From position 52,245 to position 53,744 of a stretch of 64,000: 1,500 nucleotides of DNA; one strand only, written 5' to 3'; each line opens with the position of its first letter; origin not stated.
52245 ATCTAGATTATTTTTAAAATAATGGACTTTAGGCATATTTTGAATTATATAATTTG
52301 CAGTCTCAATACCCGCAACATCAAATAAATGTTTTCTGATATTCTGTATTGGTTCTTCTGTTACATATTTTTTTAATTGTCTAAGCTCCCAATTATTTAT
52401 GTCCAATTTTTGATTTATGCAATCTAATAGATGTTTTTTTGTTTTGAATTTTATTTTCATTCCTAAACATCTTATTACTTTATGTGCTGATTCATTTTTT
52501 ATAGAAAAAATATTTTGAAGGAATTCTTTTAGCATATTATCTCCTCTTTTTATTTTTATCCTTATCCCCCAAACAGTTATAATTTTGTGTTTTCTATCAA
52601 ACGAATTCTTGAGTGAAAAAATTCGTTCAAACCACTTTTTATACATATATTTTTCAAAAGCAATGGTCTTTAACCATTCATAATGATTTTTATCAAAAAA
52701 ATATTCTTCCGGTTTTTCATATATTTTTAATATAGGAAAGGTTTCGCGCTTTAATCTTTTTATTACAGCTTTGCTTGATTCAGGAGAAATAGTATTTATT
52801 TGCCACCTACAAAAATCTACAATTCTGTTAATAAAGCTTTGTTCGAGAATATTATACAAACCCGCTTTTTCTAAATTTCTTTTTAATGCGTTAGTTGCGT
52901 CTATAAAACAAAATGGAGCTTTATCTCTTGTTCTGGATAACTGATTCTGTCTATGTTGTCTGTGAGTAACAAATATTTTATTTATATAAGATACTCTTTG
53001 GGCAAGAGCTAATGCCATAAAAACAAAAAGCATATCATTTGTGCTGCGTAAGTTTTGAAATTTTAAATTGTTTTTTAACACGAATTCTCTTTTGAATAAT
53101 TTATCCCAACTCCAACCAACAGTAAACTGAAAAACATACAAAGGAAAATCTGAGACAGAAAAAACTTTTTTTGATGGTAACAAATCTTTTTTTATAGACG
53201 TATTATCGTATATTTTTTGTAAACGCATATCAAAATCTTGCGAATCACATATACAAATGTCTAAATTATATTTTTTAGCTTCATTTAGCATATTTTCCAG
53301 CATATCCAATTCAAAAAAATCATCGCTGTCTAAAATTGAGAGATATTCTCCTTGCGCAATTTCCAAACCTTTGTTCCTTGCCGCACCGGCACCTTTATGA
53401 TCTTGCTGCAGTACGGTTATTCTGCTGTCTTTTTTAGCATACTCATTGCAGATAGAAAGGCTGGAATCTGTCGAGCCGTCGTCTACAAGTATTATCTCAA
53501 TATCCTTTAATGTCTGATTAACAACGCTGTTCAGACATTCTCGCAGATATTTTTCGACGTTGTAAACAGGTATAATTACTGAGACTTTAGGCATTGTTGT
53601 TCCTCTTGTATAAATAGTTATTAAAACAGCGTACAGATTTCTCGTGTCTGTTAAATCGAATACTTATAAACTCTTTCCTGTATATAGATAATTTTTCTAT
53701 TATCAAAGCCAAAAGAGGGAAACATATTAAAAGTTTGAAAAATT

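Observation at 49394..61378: A ~30-aa basic/hydrophobic motif (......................) recurs 8 times, always at a domain junction or protein terminus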

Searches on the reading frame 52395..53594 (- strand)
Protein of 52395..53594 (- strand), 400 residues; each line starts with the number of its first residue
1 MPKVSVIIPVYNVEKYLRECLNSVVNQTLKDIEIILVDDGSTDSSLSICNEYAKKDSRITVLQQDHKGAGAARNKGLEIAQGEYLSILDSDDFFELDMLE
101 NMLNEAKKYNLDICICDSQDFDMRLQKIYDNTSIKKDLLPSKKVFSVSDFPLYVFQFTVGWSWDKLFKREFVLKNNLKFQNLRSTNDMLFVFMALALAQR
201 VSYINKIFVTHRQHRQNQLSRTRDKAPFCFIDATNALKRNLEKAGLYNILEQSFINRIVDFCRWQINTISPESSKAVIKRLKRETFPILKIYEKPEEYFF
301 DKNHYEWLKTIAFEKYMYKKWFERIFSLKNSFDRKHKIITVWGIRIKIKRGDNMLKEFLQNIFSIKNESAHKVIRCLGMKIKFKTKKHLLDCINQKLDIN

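Call 87: search_solved_structures(query=window:52395-53594:-, max_evalue=0.001, show_alignments=5)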
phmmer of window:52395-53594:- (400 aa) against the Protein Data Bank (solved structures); distinct sequences matched with E-value up to 0.001: 28.
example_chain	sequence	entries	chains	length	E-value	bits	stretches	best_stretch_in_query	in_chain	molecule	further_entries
5hea_A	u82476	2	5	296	3.7e-36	128.1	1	4-229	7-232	Putative glycosyltransferase (GalT1)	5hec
2z87_A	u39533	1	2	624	1.8e-32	116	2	2-115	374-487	Chondroitin synthase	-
2z86_A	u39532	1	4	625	1.8e-32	116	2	2-115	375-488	Chondroitin synthase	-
3bcv_A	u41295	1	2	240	8.8e-31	110.4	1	1-117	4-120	Putative glycosyltransferase protein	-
5tze_C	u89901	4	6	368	7.8e-21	77.7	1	3-264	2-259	Glycosyl transferase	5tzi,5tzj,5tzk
5tz8_A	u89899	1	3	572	2.6e-20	76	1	3-264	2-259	Glycosyl transferase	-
6h1j_A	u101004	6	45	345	9e-16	61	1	1-202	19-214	Probable ss-1,3-N-acetylglucosaminyltransferase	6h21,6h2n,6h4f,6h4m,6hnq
6p61_A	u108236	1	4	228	2.2e-14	56.4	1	2-118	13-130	Glycosyltransferase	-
8bz4_A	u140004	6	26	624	2e-13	53.3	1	3-114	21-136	Glycosyltransferase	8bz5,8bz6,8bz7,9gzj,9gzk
8bz8_A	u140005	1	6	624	2.4e-13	53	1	3-114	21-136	Glycosyltransferase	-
9omh_A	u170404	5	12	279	3.8e-13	52.4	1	4-105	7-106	Glycosyltransferase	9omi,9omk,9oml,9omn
9omm_A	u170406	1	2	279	3.8e-13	52.4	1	4-105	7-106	Glycosyltransferase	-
9omj_A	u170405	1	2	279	3.8e-13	52.3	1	4-105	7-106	Glycosyltransferase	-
3l7m_A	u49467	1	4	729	5.7e-12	48.5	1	1-96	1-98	Teichoic acid biosynthesis protein F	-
3l7j_A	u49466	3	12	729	5.7e-12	48.5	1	1-96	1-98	Teichoic acid biosynthesis protein F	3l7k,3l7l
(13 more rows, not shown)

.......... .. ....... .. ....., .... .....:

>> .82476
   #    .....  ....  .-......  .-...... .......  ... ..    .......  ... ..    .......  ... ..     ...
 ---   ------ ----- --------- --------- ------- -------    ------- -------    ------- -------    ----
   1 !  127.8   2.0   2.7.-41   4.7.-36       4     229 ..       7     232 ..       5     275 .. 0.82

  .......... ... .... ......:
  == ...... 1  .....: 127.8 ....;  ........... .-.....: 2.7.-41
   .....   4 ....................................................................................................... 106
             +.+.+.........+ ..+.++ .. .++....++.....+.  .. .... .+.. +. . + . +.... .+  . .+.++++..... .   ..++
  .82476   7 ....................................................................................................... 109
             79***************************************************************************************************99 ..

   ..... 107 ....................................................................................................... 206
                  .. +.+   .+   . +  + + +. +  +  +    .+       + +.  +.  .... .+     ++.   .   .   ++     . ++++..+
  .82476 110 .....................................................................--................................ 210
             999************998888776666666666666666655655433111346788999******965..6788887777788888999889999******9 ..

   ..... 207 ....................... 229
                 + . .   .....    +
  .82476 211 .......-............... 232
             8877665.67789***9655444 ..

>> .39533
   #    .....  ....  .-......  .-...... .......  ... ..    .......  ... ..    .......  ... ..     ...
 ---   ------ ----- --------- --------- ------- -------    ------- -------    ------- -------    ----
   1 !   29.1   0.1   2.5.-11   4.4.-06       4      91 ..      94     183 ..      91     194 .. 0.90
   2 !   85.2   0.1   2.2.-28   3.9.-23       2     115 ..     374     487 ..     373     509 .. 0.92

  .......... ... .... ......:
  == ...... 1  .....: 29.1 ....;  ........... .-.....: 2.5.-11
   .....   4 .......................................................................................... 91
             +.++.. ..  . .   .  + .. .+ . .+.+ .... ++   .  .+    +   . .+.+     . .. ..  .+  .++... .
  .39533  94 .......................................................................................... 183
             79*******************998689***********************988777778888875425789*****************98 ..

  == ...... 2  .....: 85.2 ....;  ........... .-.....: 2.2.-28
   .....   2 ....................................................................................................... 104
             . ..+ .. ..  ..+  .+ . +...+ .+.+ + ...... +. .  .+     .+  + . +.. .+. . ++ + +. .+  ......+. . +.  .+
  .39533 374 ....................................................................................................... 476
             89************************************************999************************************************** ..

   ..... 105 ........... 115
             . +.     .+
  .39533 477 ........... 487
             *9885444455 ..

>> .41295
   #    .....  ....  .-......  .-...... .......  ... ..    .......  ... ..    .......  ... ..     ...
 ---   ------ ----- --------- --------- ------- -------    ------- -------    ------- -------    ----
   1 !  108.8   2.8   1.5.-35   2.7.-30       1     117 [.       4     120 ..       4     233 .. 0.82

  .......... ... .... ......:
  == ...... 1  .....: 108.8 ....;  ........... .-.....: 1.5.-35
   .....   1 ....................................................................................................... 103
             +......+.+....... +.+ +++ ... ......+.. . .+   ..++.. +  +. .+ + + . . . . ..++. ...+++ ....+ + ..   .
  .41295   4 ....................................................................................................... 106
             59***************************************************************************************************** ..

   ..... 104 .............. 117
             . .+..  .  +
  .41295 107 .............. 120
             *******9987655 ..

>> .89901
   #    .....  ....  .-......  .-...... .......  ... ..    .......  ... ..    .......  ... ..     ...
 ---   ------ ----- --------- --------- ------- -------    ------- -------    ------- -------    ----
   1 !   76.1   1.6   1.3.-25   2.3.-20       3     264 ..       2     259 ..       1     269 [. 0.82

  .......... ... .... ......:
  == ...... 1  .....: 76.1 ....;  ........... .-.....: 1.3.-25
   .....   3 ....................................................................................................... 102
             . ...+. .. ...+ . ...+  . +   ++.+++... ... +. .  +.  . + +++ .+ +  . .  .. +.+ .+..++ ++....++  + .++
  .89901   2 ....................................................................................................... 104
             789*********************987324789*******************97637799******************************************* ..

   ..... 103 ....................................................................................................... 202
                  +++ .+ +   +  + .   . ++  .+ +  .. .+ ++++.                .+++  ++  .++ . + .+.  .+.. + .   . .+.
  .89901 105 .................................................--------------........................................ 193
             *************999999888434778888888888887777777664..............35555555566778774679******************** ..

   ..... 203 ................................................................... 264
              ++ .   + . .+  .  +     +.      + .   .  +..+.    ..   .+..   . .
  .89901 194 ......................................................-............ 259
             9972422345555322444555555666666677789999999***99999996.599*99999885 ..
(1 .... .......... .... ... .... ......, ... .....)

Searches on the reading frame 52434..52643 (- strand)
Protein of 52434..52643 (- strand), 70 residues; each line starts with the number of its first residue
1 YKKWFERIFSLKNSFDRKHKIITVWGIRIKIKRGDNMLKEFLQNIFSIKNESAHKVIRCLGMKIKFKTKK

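Call 58: predict_structure(alignment_id=A8)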
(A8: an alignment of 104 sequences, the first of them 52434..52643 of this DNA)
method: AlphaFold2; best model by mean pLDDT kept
length: 70 residues; sequences in the alignment: 104
mean_pLDDT: 78.1   pTM: 0.49
mean pLDDT of the five models: 78.1, 74.8, 73.6, 72.5, 70.4
residues with pLDDT >= 90: 14; 70-90: 38; 50-70: 16; < 50: 2
segments of 3 or more residues with pLDDT < 50: none
pLDDT, mean of each block of 10 residues (from residue 1): 79 91 90 82 81 67 56
secondary structure, 60 per line:
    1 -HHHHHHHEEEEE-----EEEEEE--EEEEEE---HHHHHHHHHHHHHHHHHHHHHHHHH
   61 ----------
elements in order: H2-8 E9-13 E19-24 E27-32 H36-60
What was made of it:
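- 52542..52643 (-): Motif copy (aa 318-351) after the GT2 module of the 623-aa GT2 + TylF protein (ORF 51723-53594). AlphaFold2 with a deep alignment gives helix 2-8 and strands 9-13, 19-24 and 27-32 at pLDDT 79-91 (call 58).
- On Amphipathic-helix membrane-targeting sequences (MinD/FtsA/TagA type): Residues 9-32 are predicted as three beta-strands (call 58).
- On PKS/NRPS-like docking domain pairs: The tandem AlphaFold2 model is inconclusive (pTM 0.49, call 58).
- AlphaFold2 predicts a helix plus three strands at pLDDT 79-91 (call 58). The AlphaFold2 tandem model gave no confident packing of the two copies (pTM 0.49; the second copy was modelled as a helix, call 58).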

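Call 61: fold_search(model_id=the predicted structure, library=pdb)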
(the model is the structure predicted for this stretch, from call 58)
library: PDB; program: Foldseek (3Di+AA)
matches with E <= 10: 280; with E <= 0.001: 0
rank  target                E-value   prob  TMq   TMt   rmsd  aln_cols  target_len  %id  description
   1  4rgw_B                1.2e+00  0.66  0.34  0.21   2.5        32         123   19  Crystal Structure of a TAF1-TAF7 Complex in Human Transcription Factor IID (released 2014-12-03)
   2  5cq9_A                1.6e+00  0.63  0.32  0.09   1.7        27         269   11  Crystal structure of SopD2, a type III secreted virulence effector from Salmonella enterica (released 2015-09-09)
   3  7z2j                  1.6e+00  0.30  0.31  0.11   4.3        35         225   11  White Bream virus N7-Methyltransferase (released 2022-11-02)
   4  8xrm_Q                1.7e+00  0.28  0.33  0.37   6.2        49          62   12  RNA polymerase II elongation complex with DSIF, SPT6, and ELOF1 transcribing genomic DNA extracted from human nuclei (released 2025-05-07)
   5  7bfq_A                1.7e+00  0.11  0.22  0.04  11.1        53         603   13  Structure of the Integrator cleavage module with extended INTS4 and rigid body docked INTS9/11 CTD (released 2021-03-24)
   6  2ldy_MODEL_1_A        1.8e+00  0.18  0.35  0.18   8.7        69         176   12  Solution structure of the RMM-CTD domains of human LINE-1 ORF1p (released 2011-09-21)
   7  9e23_H                1.9e+00  0.18  0.30  0.07   8.9        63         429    8  Cryo-EM structure of Pre-Chi dynein tail (released 2025-07-09)
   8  7z05                  2.1e+00  0.23  0.30  0.10   4.4        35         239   11  White Bream virus N7-Methyltransferase (released 2022-09-28)
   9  6hpb_C                2.1e+00  0.18  0.31  0.39   6.6        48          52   19  Crystal structure of the E.coli HicAB toxin-antitoxin complex (released 2019-09-18)
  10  4zce_A                2.4e+00  0.57  0.36  0.50   2.5        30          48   10  Crystal Structure of the dust mite allergen Der p 23 from Dermatophagoides pteronyssinus (released 2015-11-25)
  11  8elf_A                2.4e+00  0.51  0.34  0.07   2.1        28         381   14  Structure of Get3d, a homolog of Get3, from Arabidopsis thaliana (released 2023-05-03)
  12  9y4s_F                2.4e+00  0.15  0.30  0.09   7.3        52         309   19  Crystal structure of DNA integrity scanning protein (DisA) from Mycobacterium tuberculosis in complex with cyclic di-A (released 2025-09-17)
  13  9y4s_H                2.4e+00  0.15  0.29  0.08   8.6        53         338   19  Crystal structure of DNA integrity scanning protein (DisA) from Mycobacterium tuberculosis in complex with cyclic di-A (released 2025-09-17)
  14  5wlz_D                2.4e+00  0.10  0.27  0.10   9.3        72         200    8  Crystal Structure of Amino Acids 1677-1758 of Human Beta Cardiac Myosin Fused to Xrcc4 (released 2017-08-23)
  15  5he2_A                2.5e+00  0.21  0.41  0.07   6.8        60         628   18  Bovine GRK2 in complex with Gbetagamma subunits and CCG224406 (released 2016-05-11)
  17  9y4s_G                2.5e+00  0.14  0.29  0.09   7.8        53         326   19  Crystal structure of DNA integrity scanning protein (DisA) from Mycobacterium tuberculosis in complex with cyclic di-A (released 2025-09-17)
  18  9y4s_E                2.5e+00  0.13  0.30  0.08   9.0        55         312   16  Crystal structure of DNA integrity scanning protein (DisA) from Mycobacterium tuberculosis in complex with cyclic di-A (released 2025-09-17)
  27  9y9y_A                3.3e+00  0.11  0.29  0.07   9.2        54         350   17  Crystal structure of DNA integrity scanning protein DisA from Mycobacterium tuberculosis in complex with cyclic di-AMP (released 2025-09-24)
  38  9y4s_A                3.7e+00  0.13  0.29  0.07   7.5        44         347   16  Crystal structure of DNA integrity scanning protein (DisA) from Mycobacterium tuberculosis in complex with cyclic di-A (released 2025-09-17)
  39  9y4s_D                3.7e+00  0.13  0.29  0.07   7.3        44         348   16  Crystal structure of DNA integrity scanning protein (DisA) from Mycobacterium tuberculosis in complex with cyclic di-A (released 2025-09-17)
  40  9fqr_Hy               3.7e+00  0.12  0.30  0.03  17.3        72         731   10  96-nm repeat of axonemal doublet microtubules from bovine sperm (released 2025-03-26)
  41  9y9y_C                3.7e+00  0.11  0.29  0.08   7.7        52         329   19  Crystal structure of DNA integrity scanning protein DisA from Mycobacterium tuberculosis in complex with cyclic di-AMP (released 2025-09-24)
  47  8rp0_CCC              4.2e+00  0.20  0.37  0.07   3.2        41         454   17  Aminodeoxychorismate synthase complex from Escherichia coli, with glutamine and chorismate added (released 2025-01-29)
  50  8rp0_DDD              4.5e+00  0.20  0.37  0.07   3.3        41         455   17  Aminodeoxychorismate synthase complex from Escherichia coli, with glutamine and chorismate added (released 2025-01-29)
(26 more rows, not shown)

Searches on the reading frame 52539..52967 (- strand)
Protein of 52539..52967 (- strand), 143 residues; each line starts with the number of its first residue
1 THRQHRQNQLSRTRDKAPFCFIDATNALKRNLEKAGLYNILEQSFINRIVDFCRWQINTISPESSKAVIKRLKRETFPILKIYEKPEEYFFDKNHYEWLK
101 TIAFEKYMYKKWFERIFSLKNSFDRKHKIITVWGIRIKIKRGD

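Call 90: search_solved_structures(query=A9, max_evalue=10, show_alignments=5)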
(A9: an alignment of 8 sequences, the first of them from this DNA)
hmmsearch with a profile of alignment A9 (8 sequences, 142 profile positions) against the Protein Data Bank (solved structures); distinct sequences matched with E-value up to 10: 1.
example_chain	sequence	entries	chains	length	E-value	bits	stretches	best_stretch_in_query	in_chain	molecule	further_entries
7eeb_C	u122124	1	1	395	0.096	16.1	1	17-113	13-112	Cation channel sperm-associated protein 3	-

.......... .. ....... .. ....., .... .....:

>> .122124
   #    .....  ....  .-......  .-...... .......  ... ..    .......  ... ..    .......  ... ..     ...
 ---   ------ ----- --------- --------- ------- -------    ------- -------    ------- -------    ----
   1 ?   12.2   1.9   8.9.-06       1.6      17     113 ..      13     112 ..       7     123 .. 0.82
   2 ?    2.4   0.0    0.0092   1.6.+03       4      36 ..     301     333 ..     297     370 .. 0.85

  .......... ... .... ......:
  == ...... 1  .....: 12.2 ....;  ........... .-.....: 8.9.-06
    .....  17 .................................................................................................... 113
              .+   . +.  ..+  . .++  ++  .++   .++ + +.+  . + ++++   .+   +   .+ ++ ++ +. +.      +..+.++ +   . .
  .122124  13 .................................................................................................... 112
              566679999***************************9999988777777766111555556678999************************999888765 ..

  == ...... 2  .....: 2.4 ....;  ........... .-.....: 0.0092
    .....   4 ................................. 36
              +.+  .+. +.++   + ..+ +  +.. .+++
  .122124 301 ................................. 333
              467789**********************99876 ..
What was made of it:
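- Tried and rejected: The attempt to link the motif to the TarS linker by sequence failed (calls 87, 90).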
